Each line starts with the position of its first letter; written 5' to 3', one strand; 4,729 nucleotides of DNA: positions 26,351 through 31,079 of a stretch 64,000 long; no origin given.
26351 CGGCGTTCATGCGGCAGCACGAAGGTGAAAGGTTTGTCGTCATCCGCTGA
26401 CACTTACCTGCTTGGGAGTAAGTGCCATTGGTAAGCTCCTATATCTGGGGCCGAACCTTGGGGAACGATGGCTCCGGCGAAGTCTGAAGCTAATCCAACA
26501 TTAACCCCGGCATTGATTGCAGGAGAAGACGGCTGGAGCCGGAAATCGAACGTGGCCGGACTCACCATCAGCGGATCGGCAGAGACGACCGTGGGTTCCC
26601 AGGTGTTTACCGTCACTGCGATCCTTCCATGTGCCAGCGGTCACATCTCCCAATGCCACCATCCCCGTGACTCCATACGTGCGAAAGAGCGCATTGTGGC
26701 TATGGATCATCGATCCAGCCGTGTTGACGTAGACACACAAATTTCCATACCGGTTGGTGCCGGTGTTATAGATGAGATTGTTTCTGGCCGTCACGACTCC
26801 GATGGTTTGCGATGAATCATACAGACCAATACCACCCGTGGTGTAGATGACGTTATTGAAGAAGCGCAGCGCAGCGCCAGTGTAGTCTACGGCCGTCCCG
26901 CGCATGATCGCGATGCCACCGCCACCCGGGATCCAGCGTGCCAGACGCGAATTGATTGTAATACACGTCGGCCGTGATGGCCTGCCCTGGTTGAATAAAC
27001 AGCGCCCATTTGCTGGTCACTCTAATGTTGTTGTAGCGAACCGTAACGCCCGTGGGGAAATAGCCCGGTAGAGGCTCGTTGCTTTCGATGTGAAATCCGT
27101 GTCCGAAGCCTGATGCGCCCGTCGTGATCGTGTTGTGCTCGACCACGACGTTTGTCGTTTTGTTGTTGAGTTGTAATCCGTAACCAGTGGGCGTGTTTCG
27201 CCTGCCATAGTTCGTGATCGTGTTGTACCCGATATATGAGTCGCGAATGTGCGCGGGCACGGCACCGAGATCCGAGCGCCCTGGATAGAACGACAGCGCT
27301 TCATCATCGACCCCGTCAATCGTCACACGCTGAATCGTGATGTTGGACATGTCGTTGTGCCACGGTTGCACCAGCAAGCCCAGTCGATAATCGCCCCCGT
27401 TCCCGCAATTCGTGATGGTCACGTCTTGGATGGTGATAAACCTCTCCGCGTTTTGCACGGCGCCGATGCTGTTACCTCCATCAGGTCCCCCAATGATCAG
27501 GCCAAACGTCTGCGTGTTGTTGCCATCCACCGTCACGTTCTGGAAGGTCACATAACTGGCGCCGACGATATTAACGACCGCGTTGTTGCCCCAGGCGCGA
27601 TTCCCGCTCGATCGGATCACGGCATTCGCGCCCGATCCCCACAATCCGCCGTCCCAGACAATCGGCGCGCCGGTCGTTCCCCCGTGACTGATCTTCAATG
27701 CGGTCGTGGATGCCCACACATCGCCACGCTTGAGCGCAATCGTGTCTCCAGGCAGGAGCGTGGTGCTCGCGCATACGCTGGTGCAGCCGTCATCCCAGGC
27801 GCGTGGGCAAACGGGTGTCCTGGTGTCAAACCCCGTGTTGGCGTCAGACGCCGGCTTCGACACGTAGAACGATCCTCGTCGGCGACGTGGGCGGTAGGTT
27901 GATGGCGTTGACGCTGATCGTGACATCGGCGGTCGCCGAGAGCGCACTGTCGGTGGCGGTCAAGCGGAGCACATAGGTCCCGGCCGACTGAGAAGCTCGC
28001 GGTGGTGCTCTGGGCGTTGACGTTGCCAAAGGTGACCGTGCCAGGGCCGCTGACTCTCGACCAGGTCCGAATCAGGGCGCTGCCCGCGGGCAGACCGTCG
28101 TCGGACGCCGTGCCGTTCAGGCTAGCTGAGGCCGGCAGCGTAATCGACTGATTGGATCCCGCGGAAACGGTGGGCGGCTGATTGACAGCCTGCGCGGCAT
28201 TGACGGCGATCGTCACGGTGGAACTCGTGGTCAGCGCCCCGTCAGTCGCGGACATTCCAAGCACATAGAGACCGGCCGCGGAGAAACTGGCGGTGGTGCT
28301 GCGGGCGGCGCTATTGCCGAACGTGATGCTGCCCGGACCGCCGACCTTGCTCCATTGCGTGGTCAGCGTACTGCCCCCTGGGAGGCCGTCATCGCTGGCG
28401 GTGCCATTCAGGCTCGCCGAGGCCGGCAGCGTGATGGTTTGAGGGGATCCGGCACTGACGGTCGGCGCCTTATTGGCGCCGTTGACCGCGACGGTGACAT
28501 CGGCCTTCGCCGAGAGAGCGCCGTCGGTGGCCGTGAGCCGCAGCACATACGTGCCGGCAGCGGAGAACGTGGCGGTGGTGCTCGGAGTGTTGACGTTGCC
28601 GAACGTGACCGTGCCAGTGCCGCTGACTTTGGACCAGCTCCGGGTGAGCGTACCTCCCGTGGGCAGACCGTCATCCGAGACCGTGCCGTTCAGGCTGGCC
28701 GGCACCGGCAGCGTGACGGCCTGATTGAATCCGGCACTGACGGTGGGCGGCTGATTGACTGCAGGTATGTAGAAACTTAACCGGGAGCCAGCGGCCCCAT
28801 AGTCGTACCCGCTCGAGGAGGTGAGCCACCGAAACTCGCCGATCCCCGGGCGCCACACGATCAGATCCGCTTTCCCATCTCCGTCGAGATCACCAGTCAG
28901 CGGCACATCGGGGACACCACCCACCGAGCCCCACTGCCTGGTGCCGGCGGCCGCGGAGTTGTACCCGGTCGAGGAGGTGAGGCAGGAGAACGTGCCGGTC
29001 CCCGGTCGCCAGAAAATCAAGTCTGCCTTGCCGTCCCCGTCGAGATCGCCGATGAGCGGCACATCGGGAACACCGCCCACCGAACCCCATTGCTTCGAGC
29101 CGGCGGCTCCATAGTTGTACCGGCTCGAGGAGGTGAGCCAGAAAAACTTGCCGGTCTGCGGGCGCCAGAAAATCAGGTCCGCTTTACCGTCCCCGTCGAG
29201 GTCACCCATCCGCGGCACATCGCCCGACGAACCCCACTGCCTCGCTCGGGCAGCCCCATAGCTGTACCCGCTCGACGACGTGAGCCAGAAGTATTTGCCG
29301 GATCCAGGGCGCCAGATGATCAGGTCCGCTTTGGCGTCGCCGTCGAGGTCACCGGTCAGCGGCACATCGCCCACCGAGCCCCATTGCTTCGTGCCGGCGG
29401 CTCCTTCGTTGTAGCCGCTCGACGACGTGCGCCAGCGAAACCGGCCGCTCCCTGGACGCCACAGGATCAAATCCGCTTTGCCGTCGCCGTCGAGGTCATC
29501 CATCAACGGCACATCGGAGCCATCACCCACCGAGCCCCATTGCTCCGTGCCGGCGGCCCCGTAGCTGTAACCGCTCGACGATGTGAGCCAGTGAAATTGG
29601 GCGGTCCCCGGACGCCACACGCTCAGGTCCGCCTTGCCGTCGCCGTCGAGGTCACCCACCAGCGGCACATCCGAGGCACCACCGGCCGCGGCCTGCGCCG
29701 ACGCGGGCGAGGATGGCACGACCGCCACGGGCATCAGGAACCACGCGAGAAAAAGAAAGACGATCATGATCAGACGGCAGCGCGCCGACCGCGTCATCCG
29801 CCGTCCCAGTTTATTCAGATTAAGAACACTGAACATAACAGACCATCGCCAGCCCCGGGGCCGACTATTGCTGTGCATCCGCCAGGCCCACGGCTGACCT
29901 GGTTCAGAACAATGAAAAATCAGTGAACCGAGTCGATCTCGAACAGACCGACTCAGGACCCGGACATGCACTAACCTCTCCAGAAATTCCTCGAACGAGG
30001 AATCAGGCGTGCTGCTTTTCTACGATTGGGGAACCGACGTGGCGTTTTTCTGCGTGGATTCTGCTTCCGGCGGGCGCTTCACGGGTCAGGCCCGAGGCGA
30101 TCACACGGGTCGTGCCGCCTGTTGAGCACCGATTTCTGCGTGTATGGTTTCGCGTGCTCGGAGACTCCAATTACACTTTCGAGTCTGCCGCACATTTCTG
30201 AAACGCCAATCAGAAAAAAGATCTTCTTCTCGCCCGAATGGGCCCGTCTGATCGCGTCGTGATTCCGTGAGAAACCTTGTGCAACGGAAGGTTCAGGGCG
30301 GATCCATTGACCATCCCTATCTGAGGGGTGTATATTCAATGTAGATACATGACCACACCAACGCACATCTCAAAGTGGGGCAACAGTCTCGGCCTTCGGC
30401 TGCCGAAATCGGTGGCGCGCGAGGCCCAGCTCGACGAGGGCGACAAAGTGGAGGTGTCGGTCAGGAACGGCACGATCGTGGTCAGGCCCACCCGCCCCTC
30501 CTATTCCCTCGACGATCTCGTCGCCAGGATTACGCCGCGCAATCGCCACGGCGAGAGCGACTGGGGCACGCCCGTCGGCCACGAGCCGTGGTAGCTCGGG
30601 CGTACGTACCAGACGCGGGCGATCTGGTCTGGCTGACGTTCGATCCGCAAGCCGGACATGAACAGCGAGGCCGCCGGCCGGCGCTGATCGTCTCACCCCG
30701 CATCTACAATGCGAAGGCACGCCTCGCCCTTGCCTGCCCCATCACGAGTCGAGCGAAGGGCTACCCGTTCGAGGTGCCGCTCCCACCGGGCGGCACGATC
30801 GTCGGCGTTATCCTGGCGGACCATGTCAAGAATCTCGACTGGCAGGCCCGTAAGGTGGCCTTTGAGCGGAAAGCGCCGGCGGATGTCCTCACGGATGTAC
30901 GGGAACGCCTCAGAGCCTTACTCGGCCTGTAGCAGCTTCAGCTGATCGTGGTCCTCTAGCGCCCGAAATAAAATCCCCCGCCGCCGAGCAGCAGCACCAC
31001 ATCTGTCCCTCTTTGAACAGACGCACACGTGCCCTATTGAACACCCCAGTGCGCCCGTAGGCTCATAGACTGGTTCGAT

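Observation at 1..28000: About 25 frame disruptions, all confined to the first ~28 kb (EPS island plus beta-helix gene)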

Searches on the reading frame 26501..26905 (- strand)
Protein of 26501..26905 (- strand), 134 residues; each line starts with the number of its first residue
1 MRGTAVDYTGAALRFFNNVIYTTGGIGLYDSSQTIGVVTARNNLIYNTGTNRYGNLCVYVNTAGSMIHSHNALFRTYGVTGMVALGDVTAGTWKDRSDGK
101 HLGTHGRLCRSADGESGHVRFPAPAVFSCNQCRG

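Call 8: search_protein_families(library=pfam, proteins=[window:26504-26905:-], max_evalue=0.01)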
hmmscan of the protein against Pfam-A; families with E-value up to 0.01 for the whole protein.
window:26504-26905:- (134 aa): 0 families

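Call 25: find_encoding_contigs(protein=window:26501-26905:-, flank=10000, max_places=10)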
Protein window:26501-26905:- (134 aa): no gene with exactly this product is on record in the collection.

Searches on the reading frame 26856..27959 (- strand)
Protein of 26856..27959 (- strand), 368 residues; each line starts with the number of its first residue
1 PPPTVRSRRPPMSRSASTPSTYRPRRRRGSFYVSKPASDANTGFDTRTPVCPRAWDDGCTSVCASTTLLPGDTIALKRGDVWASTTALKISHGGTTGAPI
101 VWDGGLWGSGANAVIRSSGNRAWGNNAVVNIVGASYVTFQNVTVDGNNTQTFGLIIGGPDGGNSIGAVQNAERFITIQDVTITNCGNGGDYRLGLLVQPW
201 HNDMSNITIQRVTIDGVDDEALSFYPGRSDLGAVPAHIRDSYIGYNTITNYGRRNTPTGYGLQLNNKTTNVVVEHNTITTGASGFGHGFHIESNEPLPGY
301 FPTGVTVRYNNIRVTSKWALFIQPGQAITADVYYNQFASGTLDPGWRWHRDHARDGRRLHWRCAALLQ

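Call 8: search_protein_families(library=pfam, proteins=[window:26856-27959:-], max_evalue=0.01)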
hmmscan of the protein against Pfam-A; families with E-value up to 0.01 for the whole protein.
window:26856-27959:- (368 aa): 0 families

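Call 44: search_protein_representatives(protein=window:26934-27875:-)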
Query: 314 residues. Proteins with E-value up to 0.001 (for the whole library): 155; up to 1e-10: 96; up to 1e-30: 64. The best 150 are listed.
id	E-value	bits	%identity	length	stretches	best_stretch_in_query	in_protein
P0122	1.1e-145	501.3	78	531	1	3-313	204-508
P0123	2.4e-105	368.7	72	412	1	73-313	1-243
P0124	2.2e-97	342.5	57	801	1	2-312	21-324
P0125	1.1e-90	320.5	56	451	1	3-312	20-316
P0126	3.3e-84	299.2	49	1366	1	2-309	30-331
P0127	3.1e-81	289.4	49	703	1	2-310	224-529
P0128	4.4e-80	285.7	50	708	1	2-312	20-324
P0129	1.6e-79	283.8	49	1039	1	2-310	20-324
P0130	5.7e-79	282.0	49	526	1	3-311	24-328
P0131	1.1e-78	281.0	54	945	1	35-309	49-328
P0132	8.0e-74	265.1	49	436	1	3-311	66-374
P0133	1.2e-72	261.2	46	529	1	3-308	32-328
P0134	2.0e-70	253.9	49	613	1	3-308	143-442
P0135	2.7e-69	250.2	48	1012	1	9-308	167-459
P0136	7.4e-68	245.5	47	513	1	4-308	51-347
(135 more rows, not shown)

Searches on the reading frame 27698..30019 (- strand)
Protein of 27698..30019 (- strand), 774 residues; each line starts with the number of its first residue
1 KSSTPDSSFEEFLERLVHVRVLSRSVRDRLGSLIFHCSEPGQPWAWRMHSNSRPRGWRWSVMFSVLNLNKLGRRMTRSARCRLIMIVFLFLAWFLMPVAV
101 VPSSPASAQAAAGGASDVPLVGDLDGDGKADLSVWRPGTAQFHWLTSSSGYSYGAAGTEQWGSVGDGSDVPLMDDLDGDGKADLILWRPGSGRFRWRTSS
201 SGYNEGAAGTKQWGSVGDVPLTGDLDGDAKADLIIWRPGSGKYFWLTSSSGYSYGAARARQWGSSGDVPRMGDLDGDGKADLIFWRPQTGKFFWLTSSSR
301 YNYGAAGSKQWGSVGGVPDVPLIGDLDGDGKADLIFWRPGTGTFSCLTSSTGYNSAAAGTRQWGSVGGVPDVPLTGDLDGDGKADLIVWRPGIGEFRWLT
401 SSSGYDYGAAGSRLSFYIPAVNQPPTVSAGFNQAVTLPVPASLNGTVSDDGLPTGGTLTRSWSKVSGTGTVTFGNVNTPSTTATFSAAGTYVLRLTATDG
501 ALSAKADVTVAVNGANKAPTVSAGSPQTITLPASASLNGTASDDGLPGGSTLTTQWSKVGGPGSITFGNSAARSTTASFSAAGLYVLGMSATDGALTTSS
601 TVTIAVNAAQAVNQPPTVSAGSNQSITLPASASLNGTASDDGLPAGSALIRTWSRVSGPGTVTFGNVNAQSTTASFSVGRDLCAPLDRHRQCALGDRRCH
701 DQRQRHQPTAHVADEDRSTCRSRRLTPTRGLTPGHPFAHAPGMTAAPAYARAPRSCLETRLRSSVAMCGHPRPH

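Call 8: search_protein_families(library=pfam, proteins=[window:27698-30019:-], max_evalue=0.01)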
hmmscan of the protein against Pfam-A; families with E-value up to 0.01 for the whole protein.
window:27698-30019:- (774 aa): 6 families
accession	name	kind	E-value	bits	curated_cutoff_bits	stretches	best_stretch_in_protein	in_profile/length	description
PF22352.2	K319L-like_PKD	-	3.3e-32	110.8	27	3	429-512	1-84/84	K319L-like, PKD domain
PF13517.12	FG-GAP_3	-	8.2e-24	84.4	26.9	5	273-335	1-60/61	FG-GAP-like repeat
PF01839.29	FG-GAP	-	2.2e-21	75.7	22.1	2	374-388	6-20/37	FG-GAP repeat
PF12256.14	TcdB_toxin_midN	-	8.5e-11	41.9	24.8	0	255-296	15-56/181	Insecticide toxin TcdB middle/N-terminal region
PF18911.6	PKD_4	-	2.1e-09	37.7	27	1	422-509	1-80/85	PKD domain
PF00801.26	PKD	-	2.5e-06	27.8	23.5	1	430-512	7-80/80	PKD domain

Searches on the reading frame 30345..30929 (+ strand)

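Call 8: search_protein_families(library=pfam, proteins=[window:30345-30929:+], max_evalue=0.01)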
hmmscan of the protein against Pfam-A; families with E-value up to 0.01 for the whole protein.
window:30345-30929:+ (195 aa): 1 family
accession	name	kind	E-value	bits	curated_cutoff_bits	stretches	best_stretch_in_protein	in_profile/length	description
PF02452.23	PemK_toxin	-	4.8e-24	85.1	23.1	1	91-193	2-109/109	PemK-like, MazF-like toxin of type II toxin-antitoxin system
